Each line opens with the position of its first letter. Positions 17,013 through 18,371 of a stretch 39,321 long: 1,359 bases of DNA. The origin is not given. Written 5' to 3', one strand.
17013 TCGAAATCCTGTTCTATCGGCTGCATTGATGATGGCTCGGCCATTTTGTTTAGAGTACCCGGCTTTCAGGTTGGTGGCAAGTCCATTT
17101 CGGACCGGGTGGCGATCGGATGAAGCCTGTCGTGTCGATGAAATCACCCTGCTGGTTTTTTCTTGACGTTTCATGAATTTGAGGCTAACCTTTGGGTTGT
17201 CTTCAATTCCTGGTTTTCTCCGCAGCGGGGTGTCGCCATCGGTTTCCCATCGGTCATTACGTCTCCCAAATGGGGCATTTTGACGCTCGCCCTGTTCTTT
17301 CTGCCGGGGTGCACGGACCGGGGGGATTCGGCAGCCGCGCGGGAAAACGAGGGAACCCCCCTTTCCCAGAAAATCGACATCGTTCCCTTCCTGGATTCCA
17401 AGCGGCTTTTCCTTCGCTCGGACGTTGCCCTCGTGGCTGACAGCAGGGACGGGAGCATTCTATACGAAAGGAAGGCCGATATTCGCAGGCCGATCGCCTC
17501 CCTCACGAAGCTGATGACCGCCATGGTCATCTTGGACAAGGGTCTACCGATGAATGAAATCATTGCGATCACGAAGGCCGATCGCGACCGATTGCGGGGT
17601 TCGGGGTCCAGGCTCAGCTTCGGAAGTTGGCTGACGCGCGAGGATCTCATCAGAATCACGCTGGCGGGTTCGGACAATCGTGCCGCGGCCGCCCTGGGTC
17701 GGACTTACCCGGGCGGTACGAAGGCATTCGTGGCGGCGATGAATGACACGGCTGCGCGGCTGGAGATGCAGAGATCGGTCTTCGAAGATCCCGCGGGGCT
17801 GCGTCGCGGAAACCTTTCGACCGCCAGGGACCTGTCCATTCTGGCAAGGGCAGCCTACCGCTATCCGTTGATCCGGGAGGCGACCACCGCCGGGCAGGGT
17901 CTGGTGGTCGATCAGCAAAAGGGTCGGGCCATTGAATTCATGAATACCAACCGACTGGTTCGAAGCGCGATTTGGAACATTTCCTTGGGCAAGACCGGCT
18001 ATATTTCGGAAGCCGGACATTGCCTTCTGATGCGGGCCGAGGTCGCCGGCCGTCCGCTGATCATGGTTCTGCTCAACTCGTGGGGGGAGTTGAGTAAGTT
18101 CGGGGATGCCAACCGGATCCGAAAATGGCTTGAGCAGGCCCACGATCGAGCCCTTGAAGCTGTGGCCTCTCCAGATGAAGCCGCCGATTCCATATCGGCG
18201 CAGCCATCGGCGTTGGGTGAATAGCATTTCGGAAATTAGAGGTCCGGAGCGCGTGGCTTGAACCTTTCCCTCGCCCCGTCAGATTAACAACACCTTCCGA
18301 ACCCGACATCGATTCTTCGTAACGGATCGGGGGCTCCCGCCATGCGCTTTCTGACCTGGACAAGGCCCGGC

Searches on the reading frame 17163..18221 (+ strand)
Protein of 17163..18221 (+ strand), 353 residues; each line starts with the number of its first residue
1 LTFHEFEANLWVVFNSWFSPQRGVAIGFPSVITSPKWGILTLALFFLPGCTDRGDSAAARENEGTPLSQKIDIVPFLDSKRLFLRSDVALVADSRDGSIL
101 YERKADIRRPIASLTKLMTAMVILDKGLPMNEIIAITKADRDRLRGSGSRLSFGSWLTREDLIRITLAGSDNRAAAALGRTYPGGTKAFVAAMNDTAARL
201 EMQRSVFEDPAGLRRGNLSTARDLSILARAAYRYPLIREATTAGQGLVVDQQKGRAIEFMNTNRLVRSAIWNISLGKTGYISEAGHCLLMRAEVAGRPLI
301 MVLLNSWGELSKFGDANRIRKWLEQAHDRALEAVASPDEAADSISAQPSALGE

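Call 23: search_protein_families(library=pfam, proteins=[window:17163-18221:+], max_evalue=0.001)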
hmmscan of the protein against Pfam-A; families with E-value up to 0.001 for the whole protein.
window:17163-18221:+ (353 aa): 2 families
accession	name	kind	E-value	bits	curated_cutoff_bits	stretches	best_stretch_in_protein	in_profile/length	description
PF00768.25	Peptidase_S11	-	1.8e-49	168.8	27.6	1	84-306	10-237/239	D-alanyl-D-alanine carboxypeptidase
PF13354.11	Beta-lactamase2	-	2e-06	27.7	22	1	92-236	5-151/214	Beta-lactamase enzyme family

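Call 46: find_related_loci(query=window:17163-18221:+, collection=metagenome_contigs, flank=4000)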
Query window:17163-18221:+ (353 aa) in metagenome_contigs; peptide patterns used: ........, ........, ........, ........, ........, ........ (x = any residue, [..] = any of these).
232 stretches matched a pattern; 56 encode a relative of the query (tblastn E <= 1e-3); 56 distinct loci.
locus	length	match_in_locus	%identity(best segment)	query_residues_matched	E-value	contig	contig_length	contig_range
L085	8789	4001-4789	59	73-335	3e-96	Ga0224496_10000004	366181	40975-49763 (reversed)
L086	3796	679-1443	60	77-331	8e-95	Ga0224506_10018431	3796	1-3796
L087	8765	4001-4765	55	71-324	9e-84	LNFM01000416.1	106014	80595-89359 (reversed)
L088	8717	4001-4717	55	84-324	6e-81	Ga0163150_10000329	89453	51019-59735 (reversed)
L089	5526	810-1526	55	84-324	6e-81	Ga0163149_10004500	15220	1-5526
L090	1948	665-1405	53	78-326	2e-82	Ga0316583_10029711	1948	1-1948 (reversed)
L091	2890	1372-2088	55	84-323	4e-80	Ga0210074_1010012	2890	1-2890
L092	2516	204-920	55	84-323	7e-81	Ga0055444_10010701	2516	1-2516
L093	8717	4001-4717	53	84-323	2e-77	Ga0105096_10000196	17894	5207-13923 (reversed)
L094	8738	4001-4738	53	79-326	2e-76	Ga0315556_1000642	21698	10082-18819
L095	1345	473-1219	54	77-326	2e-81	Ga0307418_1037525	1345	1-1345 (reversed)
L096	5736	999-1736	53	79-326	2e-76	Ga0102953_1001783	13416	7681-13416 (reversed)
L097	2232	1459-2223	51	84-326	1e-78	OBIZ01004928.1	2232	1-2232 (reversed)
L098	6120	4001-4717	52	84-323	6e-76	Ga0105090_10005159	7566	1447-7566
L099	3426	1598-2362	51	84-326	1e-76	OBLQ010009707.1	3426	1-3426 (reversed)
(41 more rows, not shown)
